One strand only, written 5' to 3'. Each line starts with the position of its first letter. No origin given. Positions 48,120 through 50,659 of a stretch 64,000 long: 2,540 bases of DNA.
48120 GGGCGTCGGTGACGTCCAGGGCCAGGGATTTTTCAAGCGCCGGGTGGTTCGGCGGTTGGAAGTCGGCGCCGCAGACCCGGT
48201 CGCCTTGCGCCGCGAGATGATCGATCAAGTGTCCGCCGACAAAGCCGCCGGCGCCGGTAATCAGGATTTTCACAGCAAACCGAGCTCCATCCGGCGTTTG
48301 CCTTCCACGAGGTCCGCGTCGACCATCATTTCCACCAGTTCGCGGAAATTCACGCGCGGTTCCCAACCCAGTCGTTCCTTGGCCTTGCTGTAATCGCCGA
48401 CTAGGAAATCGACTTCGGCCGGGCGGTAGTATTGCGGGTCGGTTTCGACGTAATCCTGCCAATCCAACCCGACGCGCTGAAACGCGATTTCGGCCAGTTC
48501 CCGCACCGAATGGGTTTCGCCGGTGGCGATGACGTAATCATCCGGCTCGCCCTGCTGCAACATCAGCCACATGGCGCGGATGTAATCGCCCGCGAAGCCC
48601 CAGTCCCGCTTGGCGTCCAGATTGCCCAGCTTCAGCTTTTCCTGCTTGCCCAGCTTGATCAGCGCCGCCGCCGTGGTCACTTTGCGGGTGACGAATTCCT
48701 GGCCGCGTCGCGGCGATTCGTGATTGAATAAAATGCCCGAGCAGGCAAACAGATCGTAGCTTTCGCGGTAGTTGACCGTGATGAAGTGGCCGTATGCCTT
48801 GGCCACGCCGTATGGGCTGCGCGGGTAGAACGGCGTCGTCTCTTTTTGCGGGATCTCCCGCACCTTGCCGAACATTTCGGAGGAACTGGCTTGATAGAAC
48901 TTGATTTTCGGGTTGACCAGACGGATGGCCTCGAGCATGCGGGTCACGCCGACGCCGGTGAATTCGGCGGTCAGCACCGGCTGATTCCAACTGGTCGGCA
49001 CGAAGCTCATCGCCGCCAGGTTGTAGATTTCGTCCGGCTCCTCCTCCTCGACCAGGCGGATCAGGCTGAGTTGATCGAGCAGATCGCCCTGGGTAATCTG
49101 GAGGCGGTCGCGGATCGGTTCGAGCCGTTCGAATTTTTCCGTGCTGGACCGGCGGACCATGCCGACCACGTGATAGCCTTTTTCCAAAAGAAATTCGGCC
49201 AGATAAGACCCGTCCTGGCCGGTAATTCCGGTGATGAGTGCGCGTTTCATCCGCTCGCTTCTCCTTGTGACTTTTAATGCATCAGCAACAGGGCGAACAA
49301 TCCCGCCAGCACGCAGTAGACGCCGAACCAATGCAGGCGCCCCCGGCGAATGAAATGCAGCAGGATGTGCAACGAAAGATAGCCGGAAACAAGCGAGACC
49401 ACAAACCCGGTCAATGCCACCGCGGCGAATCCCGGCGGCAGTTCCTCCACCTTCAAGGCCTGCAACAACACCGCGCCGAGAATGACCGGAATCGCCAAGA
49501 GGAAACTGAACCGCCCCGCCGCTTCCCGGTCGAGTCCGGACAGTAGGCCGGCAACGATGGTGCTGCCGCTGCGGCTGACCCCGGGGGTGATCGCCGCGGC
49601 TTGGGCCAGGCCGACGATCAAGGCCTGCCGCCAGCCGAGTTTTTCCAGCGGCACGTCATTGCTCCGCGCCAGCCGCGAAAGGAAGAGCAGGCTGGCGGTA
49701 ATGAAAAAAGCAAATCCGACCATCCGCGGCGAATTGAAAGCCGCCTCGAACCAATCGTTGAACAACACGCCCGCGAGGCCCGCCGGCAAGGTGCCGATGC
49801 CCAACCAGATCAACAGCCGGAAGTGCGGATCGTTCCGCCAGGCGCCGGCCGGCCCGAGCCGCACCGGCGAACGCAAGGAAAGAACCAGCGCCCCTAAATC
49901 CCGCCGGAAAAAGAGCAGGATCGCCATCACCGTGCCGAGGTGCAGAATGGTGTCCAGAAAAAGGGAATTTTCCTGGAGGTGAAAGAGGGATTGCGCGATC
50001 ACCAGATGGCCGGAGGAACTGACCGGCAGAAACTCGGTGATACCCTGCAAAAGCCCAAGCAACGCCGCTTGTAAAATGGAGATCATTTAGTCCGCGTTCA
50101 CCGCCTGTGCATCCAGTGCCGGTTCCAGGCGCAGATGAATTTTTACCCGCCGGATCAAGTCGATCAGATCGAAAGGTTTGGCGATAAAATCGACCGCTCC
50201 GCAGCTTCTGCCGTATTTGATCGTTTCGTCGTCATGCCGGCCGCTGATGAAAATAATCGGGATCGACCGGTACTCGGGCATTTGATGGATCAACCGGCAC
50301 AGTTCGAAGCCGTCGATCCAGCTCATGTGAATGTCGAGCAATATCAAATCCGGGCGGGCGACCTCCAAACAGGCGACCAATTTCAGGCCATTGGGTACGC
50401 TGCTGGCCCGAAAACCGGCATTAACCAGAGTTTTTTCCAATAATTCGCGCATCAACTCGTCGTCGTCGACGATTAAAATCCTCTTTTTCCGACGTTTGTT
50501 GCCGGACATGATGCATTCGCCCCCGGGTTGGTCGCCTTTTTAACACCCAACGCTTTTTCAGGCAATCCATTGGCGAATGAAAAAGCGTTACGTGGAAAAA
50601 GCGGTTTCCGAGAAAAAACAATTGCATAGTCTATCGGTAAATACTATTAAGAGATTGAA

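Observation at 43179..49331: GDP-D-rhamnose and amino-sugar locus interleaved with FapA and pentapeptide-repeat genes: possible flagellar or surface glycosylation island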

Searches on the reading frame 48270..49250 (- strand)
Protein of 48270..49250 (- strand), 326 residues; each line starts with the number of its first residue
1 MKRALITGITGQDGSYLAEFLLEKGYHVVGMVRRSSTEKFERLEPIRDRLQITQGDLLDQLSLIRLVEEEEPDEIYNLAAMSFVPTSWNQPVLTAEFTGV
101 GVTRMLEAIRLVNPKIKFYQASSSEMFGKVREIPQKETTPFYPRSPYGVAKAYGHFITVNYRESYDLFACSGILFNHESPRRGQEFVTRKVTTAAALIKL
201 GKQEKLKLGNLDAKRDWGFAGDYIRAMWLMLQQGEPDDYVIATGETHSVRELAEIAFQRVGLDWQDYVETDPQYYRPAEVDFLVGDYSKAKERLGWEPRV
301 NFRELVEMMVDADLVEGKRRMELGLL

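Call 4: search_protein_families(library=pfam, proteins=[window:48270-49250:-], max_evalue=0.01)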
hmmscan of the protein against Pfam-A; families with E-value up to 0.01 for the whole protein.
window:48270-49250:- (326 aa): 6 families
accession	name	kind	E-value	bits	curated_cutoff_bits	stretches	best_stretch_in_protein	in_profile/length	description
PF16363.11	GDP_Man_Dehyd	-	4.3e-138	460.7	27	1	5-309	1-332/332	GDP-mannose 4,6 dehydratase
PF01370.27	Epimerase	-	8.8e-70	235.3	20.9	1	4-242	1-240/240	NAD dependent epimerase/dehydratase family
PF04321.23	RmlD_sub_bind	-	1.8e-08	34.3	27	1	3-172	2-150/287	RmlD substrate binding domain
PF13460.12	NAD_binding_10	-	0.00033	21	27.2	1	8-68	1-59/184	NAD(P)H-binding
PF05368.20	NmrA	-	0.00092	19.3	27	1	2-68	3-68/298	NmrA-like family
PF02719.21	Polysacc_synt_2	-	0.0069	16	20.2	0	5-95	2-101/293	Polysaccharide biosynthesis protein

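Call 5: search_protein_families(library=ncbifam, proteins=[window:48270-49250:-], max_evalue=0.01)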
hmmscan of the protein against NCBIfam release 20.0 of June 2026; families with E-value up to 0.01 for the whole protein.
window:48270-49250:- (326 aa): 15 families
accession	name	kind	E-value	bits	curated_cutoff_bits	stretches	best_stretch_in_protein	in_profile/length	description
TIGR01472.1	gmd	equivalog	4.7e-137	456.7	415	1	2-314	1-339/342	GDP-mannose 4,6-dehydratase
TIGR04180.1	EDH_00030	hypoth_equivalog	9.2e-32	110.3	475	1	5-300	2-296/297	NAD-dependent 4,6-dehydratase LegB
TIGR01181.1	dTDP_gluc_dehyt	equivalog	5.9e-31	107.7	365.1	1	4-310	2-308/321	dTDP-glucose 4,6-dehydratase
TIGR02622.1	CDP_4_6_dhtase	equivalog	5.5e-23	81.7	278.45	2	2-165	5-172/352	CDP-glucose 4,6-dehydratase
TIGR01179.1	galE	equivalog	3.1e-22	78.8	262.3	1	4-309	2-318/332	UDP-glucose 4-epimerase GalE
NF007582.0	PRK10217.1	equivalog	1.2e-14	54.2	698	1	1-240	1-250/355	dTDP-glucose 4,6-dehydratase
NF011728.1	PRK15181.1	equivalog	1.4e-11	44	760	1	2-305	16-329/348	Vi polysaccharide biosynthesis UDP-N-acetylglucosaminuronic acid C-4 epimerase TviC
NF007490.0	PRK10084.1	subfamily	5.3e-11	42.1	649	1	4-242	3-259/361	dTDP-glucose 4,6-dehydratase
NF043036.1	ErythonDh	equivalog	6e-10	38.8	325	1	4-161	3-163/321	D-erythronate dehydrogenase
NF007956.0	PRK10675.1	subfamily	7.3e-09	35.2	394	1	3-152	2-154/338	UDP-glucose 4-epimerase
NF052578.1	StrlDmthSdmBMthl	equivalog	1.3e-06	28.4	600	1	4-251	3-236/328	sterol demethylase protein SdmB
TIGR02197.1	heptose_epim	equivalog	7e-06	25.4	274.6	1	5-270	2-271/316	ADP-glyceromanno-heptose 6-epimerase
TIGR01214.1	rmlD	equivalog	0.00012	21.2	224.05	1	4-188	2-161/285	dTDP-4-dehydrorhamnose reductase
TIGR03466.1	HpnA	hypoth_equivalog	0.00025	20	367.65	1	3-68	2-63/327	hopanoid-associated sugar epimerase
NF004824.0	PRK06180.1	subfamily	0.0045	16.2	298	1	2-45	5-49/279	oxidoreductase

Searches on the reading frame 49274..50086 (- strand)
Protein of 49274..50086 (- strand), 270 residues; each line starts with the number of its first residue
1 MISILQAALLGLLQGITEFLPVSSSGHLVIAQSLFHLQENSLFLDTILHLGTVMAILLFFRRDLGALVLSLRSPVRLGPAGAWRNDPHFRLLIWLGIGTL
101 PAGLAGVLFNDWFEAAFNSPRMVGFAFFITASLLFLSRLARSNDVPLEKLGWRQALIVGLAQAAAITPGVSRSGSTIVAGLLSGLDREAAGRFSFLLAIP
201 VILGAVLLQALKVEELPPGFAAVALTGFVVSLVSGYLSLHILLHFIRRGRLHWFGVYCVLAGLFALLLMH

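Call 4: search_protein_families(library=pfam, proteins=[window:49274-50086:-], max_evalue=0.01)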
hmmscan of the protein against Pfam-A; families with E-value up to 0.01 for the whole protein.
window:49274-50086:- (270 aa): 2 families
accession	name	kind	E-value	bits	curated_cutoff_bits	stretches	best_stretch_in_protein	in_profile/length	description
PF02673.24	BacA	-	1.8e-77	260.9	33.4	1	7-263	1-256/257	Bacitracin resistance protein BacA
PF01925.25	TauE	-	0.0051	17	32.6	0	83-254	56-225/237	Sulfite exporter TauE/SafE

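Call 5: search_protein_families(library=ncbifam, proteins=[window:49274-50086:-], max_evalue=0.01)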
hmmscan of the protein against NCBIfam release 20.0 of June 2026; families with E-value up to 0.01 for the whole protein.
window:49274-50086:- (270 aa): 12 families
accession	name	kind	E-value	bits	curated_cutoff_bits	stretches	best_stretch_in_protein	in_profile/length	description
NF001393.0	PRK00281.2-4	equivalog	1.1e-59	202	284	1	3-268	2-263/266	undecaprenyl-diphosphate phosphatase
TIGR00753.1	undec_PP_bacA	equivalog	2.4e-58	197.8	217.5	1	7-261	1-254/255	undecaprenyl-diphosphatase UppP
NF001392.0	PRK00281.2-1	equivalog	1.4e-57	195.3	308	1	2-269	5-272/280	undecaprenyl-diphosphate phosphatase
NF001390.0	PRK00281.1-4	equivalog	4.5e-57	193.6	260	1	1-269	3-266/272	undecaprenyl-diphosphate phosphatase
NF001397.0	PRK00281.3-4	equivalog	1.5e-56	192.1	363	1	4-269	3-278/281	undecaprenyl-diphosphate phosphatase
NF001389.0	PRK00281.1-2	equivalog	3.7e-54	183.9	262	1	2-269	4-264/272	undecaprenyl-diphosphate phosphatase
NF001394.0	PRK00281.2-5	equivalog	5.6e-51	173.7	311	1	2-268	6-274/281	undecaprenyl-diphosphate phosphatase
NF001391.0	PRK00281.1-5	equivalog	1.3e-45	156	293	1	1-268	3-272/279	undecaprenyl-diphosphate phosphatase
NF001388.0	PRK00281.1-1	equivalog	2.9e-43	148.4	362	1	1-268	4-272/273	undecaprenyl-diphosphate phosphatase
NF001395.0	PRK00281.3-1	equivalog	1.4e-41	142.8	394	2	140-266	173-300/306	undecaprenyl-diphosphate phosphatase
NF001396.0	PRK00281.3-3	equivalog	1.2e-35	123.6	382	1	1-260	1-255/264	undecaprenyl-diphosphate phosphatase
NF001398.0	PRK00281.3-5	equivalog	7.5e-28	98.1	354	1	3-252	3-256/278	undecaprenyl-diphosphate phosphatase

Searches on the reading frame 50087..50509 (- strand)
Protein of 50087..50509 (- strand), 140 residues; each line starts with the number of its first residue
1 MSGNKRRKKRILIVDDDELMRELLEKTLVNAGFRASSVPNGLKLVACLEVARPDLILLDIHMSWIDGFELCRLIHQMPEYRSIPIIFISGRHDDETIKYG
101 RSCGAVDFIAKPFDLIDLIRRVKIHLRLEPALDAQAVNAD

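Call 4: search_protein_families(library=pfam, proteins=[window:50087-50509:-], max_evalue=0.01)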
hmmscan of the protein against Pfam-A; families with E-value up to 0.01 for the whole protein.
window:50087-50509:- (140 aa): 1 family
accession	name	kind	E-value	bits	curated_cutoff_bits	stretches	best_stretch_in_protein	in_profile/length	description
PF00072.30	Response_reg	-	6.2e-27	94.4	30.2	1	11-122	1-110/111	Response regulator receiver domain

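Call 5: search_protein_families(library=ncbifam, proteins=[window:50087-50509:-], max_evalue=0.01)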
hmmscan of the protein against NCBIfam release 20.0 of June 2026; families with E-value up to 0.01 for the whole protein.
window:50087-50509:- (140 aa): 104 families (the best 25 are shown)
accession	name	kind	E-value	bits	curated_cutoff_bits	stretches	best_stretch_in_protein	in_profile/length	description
NF040689.1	MtrAB_MtrA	equivalog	6e-24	84.6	300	1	11-132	1-119/219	MtrAB system response regulator MtrA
NF007135.0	PRK09581.1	equivalog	1.4e-23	83.5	474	1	10-133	4-127/457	PleD family two-component system response regulator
TIGR02154.1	PhoB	equivalog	9.3e-23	80.7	296.2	1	8-128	2-122/226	phosphate regulon transcriptional regulator PhoB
NF041733.1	resp_reg_CseB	equivalog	1e-21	77.4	350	1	10-129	2-118/228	two-component system response regulator CseB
NF053854.1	RespRegPhoBBctds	equivalog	4.1e-21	75.4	270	1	11-128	1-117/225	two-component system response regulator PhoB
NF007005.1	PRK09468.1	equivalog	1.2e-20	73.9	331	1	7-129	2-122/237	osmolarity response regulator transcription factor OmpR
NF033117.2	vanR_ACDEGLN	exception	1.6e-19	70.4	350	1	11-128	1-115/226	VanR-ABDEGLN family response regulator transcription factor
NF008296.0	PRK11083.1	equivalog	2.2e-19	69.8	273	1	8-129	3-121/228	two-component system response regulator CreB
NF033120.0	vanR_FM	exception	5.9e-19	68.6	460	1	9-133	4-125/231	vancomycin resistance response regulator transcription factor, VanR-F/VanR-M family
NF010430.0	PRK13856.1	equivalog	9.5e-19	68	344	1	9-132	2-123/241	two-component response regulator VirG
NF040534.1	resp_reg_YycF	equivalog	1.5e-18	66.9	340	1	9-131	1-120/231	response regulator YycF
NF045944.1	ResRegRpaBCyano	equivalog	3.7e-18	65.7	330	1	12-128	1-114/229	response regulator transcription factor RpaB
NF045717.1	DVU0259_DivK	exception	4.1e-18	65.6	160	1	8-124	2-114/117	DVU0259 family response regulator domain-containing protein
NF008034.0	PRK10766.1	equivalog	8.5e-18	64.7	275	1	9-128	3-120/231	two-component system response regulator TorR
NF008469.0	PRK11361.1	equivalog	1.2e-17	63.8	714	1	8-128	4-122/461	acetoacetate metabolism transcriptional regulator AtoC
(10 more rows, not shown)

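Call 76: search_protein_families(library=padloc, proteins=[window:50087-50509:-], max_evalue=0.001)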
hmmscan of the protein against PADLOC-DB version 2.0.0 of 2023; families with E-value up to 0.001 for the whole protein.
window:50087-50509:- (140 aa): 0 families
